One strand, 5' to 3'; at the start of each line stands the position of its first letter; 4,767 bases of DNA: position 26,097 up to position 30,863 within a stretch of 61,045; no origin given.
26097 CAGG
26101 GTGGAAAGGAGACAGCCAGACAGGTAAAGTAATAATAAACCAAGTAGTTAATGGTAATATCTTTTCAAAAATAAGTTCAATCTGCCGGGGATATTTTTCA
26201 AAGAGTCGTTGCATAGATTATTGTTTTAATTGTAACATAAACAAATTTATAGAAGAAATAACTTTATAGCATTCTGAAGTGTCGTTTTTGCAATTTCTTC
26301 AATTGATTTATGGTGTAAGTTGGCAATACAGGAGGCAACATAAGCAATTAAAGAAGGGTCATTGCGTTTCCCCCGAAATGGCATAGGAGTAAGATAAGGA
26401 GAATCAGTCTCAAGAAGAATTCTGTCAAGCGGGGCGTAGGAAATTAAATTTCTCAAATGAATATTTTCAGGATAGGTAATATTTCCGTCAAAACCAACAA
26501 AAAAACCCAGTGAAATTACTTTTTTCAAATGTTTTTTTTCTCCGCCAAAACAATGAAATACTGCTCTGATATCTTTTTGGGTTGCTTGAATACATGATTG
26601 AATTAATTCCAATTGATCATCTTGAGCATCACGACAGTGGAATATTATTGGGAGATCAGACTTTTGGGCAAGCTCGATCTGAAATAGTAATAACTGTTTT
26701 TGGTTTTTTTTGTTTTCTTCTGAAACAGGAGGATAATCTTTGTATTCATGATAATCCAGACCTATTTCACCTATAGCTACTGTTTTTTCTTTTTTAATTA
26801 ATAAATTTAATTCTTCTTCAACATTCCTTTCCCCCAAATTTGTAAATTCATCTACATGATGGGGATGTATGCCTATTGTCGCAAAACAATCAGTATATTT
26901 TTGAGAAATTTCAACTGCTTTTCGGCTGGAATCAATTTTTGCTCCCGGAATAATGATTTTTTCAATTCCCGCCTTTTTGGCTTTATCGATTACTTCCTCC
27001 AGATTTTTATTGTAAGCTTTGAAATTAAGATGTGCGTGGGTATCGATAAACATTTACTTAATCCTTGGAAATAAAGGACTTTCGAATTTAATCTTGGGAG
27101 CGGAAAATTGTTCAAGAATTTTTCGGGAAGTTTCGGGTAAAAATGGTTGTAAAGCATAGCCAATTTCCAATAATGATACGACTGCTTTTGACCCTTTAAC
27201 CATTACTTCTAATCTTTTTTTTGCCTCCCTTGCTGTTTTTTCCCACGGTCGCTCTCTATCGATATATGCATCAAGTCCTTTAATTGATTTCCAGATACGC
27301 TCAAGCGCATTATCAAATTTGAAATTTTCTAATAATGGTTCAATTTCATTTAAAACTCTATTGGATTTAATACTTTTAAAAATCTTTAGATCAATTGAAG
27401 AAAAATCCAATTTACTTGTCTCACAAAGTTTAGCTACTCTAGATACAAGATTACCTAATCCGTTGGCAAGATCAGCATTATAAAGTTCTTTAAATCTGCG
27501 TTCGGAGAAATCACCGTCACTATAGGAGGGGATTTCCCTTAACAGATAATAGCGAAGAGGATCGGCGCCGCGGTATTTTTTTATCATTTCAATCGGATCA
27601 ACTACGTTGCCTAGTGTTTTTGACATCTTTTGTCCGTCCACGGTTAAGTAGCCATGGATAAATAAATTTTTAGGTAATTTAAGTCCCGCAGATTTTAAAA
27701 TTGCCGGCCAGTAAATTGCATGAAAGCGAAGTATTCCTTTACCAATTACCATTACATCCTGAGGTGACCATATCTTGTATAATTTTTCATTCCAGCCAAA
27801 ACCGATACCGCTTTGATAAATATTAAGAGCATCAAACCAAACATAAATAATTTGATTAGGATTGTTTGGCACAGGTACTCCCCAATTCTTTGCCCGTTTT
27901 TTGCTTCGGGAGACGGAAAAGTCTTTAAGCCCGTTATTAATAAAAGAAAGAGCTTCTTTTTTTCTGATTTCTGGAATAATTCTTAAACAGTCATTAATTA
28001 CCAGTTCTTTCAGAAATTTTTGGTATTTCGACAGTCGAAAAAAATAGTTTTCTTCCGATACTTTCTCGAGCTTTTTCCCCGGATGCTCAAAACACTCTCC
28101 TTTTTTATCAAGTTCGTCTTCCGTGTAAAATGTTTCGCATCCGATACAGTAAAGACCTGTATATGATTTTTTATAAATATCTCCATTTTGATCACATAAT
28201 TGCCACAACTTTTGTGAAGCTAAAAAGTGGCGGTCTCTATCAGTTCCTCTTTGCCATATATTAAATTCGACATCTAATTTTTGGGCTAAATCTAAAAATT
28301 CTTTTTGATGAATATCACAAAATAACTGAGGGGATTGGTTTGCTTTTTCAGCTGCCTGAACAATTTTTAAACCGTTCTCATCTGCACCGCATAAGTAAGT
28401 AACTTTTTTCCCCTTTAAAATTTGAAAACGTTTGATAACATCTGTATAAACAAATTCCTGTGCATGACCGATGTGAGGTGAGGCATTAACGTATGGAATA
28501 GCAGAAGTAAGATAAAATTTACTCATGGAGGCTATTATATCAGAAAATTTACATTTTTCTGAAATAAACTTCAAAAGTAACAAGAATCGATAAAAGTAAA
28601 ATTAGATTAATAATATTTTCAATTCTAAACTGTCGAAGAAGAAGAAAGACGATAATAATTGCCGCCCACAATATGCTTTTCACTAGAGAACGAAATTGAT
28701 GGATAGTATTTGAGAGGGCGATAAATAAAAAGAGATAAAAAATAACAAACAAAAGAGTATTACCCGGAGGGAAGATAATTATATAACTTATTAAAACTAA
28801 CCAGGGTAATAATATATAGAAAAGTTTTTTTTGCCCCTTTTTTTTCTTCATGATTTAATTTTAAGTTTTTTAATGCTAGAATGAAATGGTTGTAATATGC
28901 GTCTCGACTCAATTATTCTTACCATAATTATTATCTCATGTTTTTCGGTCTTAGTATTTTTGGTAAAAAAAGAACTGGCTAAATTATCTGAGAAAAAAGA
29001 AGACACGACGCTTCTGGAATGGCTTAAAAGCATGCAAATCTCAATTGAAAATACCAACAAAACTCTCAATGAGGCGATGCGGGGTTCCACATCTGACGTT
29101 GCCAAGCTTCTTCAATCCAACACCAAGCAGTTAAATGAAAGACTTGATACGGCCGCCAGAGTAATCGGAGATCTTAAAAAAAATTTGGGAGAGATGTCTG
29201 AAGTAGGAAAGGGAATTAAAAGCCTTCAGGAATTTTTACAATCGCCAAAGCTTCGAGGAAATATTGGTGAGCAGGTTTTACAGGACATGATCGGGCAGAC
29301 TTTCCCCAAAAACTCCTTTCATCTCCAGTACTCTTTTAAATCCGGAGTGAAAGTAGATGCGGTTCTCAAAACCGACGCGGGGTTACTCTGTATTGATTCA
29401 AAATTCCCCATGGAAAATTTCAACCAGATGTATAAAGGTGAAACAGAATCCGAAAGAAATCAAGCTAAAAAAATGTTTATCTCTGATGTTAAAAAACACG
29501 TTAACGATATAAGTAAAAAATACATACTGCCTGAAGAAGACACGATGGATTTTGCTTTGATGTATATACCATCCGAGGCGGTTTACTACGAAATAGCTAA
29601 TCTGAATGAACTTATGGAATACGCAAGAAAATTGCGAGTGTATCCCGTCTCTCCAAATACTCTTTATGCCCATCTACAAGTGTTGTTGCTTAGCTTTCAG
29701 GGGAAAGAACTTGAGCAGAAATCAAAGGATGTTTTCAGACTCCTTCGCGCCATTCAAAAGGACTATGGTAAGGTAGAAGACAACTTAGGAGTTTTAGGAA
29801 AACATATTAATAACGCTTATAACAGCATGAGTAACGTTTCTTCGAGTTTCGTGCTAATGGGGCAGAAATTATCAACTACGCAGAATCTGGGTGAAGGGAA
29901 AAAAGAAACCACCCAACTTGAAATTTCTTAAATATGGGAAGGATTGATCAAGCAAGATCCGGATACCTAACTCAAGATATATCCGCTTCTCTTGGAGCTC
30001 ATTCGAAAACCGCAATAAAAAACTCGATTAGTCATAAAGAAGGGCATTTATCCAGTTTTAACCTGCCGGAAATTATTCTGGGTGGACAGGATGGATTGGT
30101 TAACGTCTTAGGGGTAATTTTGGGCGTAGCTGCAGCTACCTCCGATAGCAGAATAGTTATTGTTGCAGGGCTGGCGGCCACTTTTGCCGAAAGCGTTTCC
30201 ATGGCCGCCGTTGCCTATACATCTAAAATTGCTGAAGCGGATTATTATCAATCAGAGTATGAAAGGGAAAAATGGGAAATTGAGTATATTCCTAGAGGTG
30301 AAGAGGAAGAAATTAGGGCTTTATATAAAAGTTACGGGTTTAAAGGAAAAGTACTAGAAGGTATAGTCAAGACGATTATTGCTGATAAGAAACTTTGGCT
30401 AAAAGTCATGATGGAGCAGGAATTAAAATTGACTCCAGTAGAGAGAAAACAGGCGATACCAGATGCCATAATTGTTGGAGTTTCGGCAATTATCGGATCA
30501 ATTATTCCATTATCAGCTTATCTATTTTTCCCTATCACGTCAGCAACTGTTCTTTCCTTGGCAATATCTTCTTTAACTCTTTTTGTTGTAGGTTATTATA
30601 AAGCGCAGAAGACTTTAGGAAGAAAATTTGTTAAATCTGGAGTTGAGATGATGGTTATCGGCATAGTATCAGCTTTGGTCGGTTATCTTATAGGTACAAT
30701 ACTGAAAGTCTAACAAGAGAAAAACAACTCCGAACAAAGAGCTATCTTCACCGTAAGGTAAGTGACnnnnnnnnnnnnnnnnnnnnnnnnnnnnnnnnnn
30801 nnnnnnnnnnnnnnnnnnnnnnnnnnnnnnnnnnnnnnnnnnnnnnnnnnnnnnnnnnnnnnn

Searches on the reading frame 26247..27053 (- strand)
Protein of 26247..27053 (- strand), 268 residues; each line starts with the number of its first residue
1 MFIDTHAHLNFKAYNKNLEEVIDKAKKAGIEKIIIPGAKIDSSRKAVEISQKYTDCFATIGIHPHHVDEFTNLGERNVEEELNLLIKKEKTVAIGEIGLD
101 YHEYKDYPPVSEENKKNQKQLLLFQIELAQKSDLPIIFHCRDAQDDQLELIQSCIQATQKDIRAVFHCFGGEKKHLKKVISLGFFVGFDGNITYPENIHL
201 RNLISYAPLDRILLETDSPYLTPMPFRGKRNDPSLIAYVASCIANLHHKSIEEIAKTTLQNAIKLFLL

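Call 46: search_protein_families(library=pfam, proteins=[window:26247-27053:-])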
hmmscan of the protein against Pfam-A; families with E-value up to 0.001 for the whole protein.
window:26247-27053:- (268 aa): 1 family
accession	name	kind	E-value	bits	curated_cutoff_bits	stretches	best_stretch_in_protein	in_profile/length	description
PF01026.27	TatD_DNase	-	2.4e-76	256.9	27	1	3-266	1-252/253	TatD related DNase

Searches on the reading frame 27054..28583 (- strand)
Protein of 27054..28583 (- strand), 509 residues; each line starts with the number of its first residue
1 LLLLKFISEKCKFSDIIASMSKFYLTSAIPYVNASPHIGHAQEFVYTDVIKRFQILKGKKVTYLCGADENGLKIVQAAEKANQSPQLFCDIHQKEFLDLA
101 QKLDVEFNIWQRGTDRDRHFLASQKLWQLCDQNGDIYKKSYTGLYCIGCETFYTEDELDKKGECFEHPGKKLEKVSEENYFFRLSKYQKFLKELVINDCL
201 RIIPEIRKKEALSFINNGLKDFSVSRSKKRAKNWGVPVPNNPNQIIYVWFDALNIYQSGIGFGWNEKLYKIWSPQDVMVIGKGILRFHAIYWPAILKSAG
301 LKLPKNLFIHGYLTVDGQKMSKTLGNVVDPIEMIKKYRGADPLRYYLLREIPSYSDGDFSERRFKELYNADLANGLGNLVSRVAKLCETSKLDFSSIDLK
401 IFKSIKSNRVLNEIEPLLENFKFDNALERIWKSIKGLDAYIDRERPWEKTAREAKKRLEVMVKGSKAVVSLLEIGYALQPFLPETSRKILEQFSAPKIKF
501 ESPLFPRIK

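Call 46: search_protein_families(library=pfam, proteins=[window:27054-28583:-])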
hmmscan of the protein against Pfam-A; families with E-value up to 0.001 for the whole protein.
window:27054-28583:- (509 aa): 3 families
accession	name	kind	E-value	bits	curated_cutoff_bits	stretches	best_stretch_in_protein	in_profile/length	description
PF09334.17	tRNA-synt_1g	-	7.6e-93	311.8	20.1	1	24-383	2-390/391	tRNA synthetases class I (M)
PF00133.28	tRNA-synt_1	-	6.5e-29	101.4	22.7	2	21-239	23-244/414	tRNA synthetases class I (I, L, M and V)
PF01406.26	tRNA-synt_1e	-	1.2e-15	58.1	27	2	31-107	18-94/301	tRNA synthetases class I (C) catalytic domain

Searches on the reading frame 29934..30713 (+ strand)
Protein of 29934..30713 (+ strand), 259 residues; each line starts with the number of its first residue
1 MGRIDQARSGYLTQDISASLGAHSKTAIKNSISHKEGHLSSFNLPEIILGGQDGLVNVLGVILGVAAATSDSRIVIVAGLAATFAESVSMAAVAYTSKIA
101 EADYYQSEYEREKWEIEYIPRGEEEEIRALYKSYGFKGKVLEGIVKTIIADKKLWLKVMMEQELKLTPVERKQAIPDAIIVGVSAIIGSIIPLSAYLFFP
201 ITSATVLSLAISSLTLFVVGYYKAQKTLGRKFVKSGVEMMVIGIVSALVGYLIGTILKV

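Call 46: search_protein_families(library=pfam, proteins=[window:29934-30713:+])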
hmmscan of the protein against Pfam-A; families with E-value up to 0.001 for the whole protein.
window:29934-30713:+ (259 aa): 1 family
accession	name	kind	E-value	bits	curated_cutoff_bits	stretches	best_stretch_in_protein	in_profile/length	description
PF01988.24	VIT1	-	3.5e-55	187.6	28.1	1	46-255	3-214/214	VIT family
